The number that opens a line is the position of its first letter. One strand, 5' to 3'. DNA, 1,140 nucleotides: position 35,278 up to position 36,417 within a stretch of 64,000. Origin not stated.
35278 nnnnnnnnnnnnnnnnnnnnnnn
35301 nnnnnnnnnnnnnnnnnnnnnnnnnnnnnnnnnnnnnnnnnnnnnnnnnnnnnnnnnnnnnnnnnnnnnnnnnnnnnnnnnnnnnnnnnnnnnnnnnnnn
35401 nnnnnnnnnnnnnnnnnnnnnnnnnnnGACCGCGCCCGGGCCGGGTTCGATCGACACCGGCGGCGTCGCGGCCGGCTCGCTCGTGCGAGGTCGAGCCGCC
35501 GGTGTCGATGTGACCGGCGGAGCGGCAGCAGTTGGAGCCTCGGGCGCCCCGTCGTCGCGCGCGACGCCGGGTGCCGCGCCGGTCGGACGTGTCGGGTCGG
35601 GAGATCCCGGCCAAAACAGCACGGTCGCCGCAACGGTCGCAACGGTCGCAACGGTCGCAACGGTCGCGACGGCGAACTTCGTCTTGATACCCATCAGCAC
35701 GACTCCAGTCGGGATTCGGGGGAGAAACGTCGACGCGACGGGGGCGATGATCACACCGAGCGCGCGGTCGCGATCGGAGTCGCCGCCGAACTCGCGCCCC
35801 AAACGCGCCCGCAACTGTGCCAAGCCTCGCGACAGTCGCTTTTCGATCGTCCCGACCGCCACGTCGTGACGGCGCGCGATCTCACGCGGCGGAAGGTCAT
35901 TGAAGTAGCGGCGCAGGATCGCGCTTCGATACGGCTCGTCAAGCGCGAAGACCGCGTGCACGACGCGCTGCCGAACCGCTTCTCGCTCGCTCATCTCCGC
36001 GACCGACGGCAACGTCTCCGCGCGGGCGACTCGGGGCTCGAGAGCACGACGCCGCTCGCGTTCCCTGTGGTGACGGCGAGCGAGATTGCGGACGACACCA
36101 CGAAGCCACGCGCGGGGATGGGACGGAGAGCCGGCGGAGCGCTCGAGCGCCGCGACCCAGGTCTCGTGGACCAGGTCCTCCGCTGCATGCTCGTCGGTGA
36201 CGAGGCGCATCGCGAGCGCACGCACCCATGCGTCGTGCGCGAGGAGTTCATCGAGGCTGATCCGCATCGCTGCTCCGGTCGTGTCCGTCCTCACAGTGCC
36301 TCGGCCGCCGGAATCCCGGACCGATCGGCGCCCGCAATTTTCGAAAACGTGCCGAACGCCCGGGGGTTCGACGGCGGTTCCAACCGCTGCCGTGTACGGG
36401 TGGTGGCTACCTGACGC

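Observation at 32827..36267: ECF sigma factor fused in-frame to a TM helix and about 900 aa of extracytoplasmic carboxypeptidase-regulatory-like repeats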

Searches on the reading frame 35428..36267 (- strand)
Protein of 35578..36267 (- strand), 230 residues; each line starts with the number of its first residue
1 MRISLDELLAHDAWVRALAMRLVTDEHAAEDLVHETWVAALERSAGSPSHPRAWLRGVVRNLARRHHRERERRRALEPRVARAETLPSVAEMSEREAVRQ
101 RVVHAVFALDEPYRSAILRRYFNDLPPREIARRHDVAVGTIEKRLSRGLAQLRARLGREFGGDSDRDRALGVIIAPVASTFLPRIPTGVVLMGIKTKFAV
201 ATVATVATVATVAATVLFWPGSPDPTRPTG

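Call 73: predict_structure(alignment_id=A4)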
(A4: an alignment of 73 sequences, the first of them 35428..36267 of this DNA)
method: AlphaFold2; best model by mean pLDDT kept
length: 280 residues; sequences in the alignment: 73
mean_pLDDT: 79.6   pTM: 0.49
mean pLDDT of the five models: 79.6, 78.7, 77.8, 77.0, 76.9
residues with pLDDT >= 90: 141; 70-90: 48; 50-70: 54; < 50: 37
segments of 3 or more residues with pLDDT < 50: 182-197, 225-237, 239-241, 278-280
pLDDT, mean of each block of 10 residues (from residue 1): 88 98 98 97 84 96 97 92 84 94 96 97 96 98 98 94 88 68 47 49 81 75 48 44 56 58 58 53
secondary structure, 60 per line:
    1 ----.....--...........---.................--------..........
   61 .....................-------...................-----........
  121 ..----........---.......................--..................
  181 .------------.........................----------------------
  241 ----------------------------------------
elements in order: H5-9 H12-22 H26-42 H51-81 H89-107 H113-122 H127-134 H138-160 H163-181 H194-218

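Call 75: fold_search(model_id=the predicted structure, library=pdb)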
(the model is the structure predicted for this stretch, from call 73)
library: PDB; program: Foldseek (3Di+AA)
matches with E <= 10: 305; with E <= 0.001: 26
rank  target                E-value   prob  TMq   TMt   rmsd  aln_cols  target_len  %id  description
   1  6dv9_F                3.2e-06  1.00  0.23  0.36  14.1       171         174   26  Crystal structure of Mycobacterium tuberculosis transcription initiation complex(ECF sigma factor L) containing 5nt RN (released 2019-02-20)
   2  9m9e_F                3.9e-06  1.00  0.29  0.40   8.1       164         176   28  Structural Basis of Pausing During Transcription Initiation in Mycobacterium tuberculosis (released 2026-01-14)
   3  6jcx_F                6.0e-06  1.00  0.23  0.33  12.1       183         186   27  Mycobacterium tuberculosis transcription initiation complex with ECF sigma factor sigma H and 6nt RNA (released 2019-05-29)
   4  6kop_F                7.5e-06  1.00  0.22  0.38  12.4       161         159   27  Mycobacterium tuberculosis initial transcription complex comprising sigma H and 5'-OH RNA of 9 nt (released 2020-03-11)
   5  6koo_F                1.9e-05  1.00  0.22  0.33  12.1       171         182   27  Mycobacterium tuberculosis initial transcription complex comprising sigma H and 5'-OH RNA of 7 nt (released 2020-03-11)
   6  5zx2_F                2.4e-05  1.00  0.22  0.35  11.4       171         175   27  Mycobacterium tuberculosis RNA polymerase transcription initiation complex with ECF sigma factor sigma H and 7nt RNA (released 2019-03-20)
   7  6kon_F                3.3e-05  1.00  0.24  0.37  12.9       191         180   25  Mycobacterium tuberculosis initial transcription complex comprising sigma H and 5'-OH RNA of 5 nt (released 2020-03-11)
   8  5wuq_A                3.7e-05  1.00  0.23  0.40  18.7       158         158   20  Crystal structure of SigW in complex with its anti-sigma RsiW, a zinc binding form (released 2017-03-29)
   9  6in7_B                4.4e-05  1.00  0.23  0.35  14.0       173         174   22  Crystal structure of AlgU in complex with MucA(cyto) (released 2019-07-24)
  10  1or7_A                4.8e-05  1.00  0.23  0.34  16.0       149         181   27  Crystal Structure of Escherichia coli sigmaE with the Cytoplasmic Domain of its Anti-sigma RseA (released 2003-04-15)
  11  6jcy_F                6.0e-05  1.00  0.21  0.36  13.1       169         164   27  Mycobacterium tuberculosis RNA polymerase transcription initiation open complex with a chimeric ECF sigma factor sigH/ (released 2019-05-29)
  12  8z6g_B                6.3e-05  1.00  0.23  0.36  14.5       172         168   22  the AlgU-MucAcyto complex structure in Pseudomonas aeruginosa (released 2024-05-08)
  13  9m98_F                6.3e-05  1.00  0.23  0.37  13.1       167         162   29  Structural Basis of Pausing During Transcription Initiation in Mycobacterium tuberculosis (released 2026-01-14)
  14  5wur_A                7.0e-05  1.00  0.24  0.40  18.8       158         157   22  Crystal structure of SigW in complex with its anti-sigma RsiW, an oxdized form (released 2017-03-29)
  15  5wuq_B                7.4e-05  1.00  0.23  0.40  19.0       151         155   22  Crystal structure of SigW in complex with its anti-sigma RsiW, a zinc binding form (released 2017-03-29)
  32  4cxf_A                7.7e-03  1.00  0.21  0.37  17.9       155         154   22  Structure of CnrH in complex with the cytosolic domain of CnrY (released 2014-04-30)
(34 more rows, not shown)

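Call 76: search_protein_representatives(protein=window:35578-36267:-)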
Query: 230 residues. Proteins with E-value up to 0.001 (for the whole library): 34067; up to 1e-10: 11937; up to 1e-30: 859. The best 150 are listed.
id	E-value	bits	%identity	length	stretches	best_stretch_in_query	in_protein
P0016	5.5e-53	196.2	50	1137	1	5-209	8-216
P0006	2.9e-48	180.7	49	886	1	4-221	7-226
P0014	5.8e-48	179.7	46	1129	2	2-224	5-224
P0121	9.2e-48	179.1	50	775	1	4-222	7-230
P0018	2.1e-47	177.9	48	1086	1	5-222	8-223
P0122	1.2e-46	175.5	49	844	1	3-212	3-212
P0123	3.5e-46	174.0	53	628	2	5-182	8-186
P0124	3.9e-46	173.8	50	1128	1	3-226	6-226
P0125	6.8e-46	173.0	48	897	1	5-228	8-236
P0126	1.5e-45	171.8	52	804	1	6-224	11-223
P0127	4.4e-45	170.3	51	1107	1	4-208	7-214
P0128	9.0e-45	169.3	49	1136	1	5-227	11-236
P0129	1.2e-44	168.9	48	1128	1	4-226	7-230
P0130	1.6e-44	168.5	46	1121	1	4-228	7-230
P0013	1.8e-44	168.4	49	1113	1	5-222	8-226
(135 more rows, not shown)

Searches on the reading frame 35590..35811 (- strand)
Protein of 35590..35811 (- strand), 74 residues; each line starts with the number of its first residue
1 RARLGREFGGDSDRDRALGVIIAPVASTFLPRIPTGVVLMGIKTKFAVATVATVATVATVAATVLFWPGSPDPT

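Call 83: search_solved_structures(query=A5, max_evalue=10)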
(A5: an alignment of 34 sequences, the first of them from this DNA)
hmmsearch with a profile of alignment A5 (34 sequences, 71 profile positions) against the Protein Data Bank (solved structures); distinct sequences matched with E-value up to 10: 3.
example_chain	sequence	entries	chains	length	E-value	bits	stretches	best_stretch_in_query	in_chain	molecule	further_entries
8jjr_i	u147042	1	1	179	0.27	14.8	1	6-27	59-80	PsaI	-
9o4d_A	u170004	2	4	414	0.87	13.1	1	9-55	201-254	Cytochrome P450 121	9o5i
7vcf_K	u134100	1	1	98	8.4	10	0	39-68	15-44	Toc10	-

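Call 84: search_protein_families(library=pfam, proteins=[window:35590-35811:-], max_evalue=10)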
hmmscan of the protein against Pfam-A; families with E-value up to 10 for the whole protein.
seq(74 aa): 1 family
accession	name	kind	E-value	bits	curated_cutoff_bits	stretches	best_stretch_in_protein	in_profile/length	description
PF10348.14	DUF2427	-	0.033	14.4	23.8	1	11-64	11-64/105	Domain of unknown function (DUF2427)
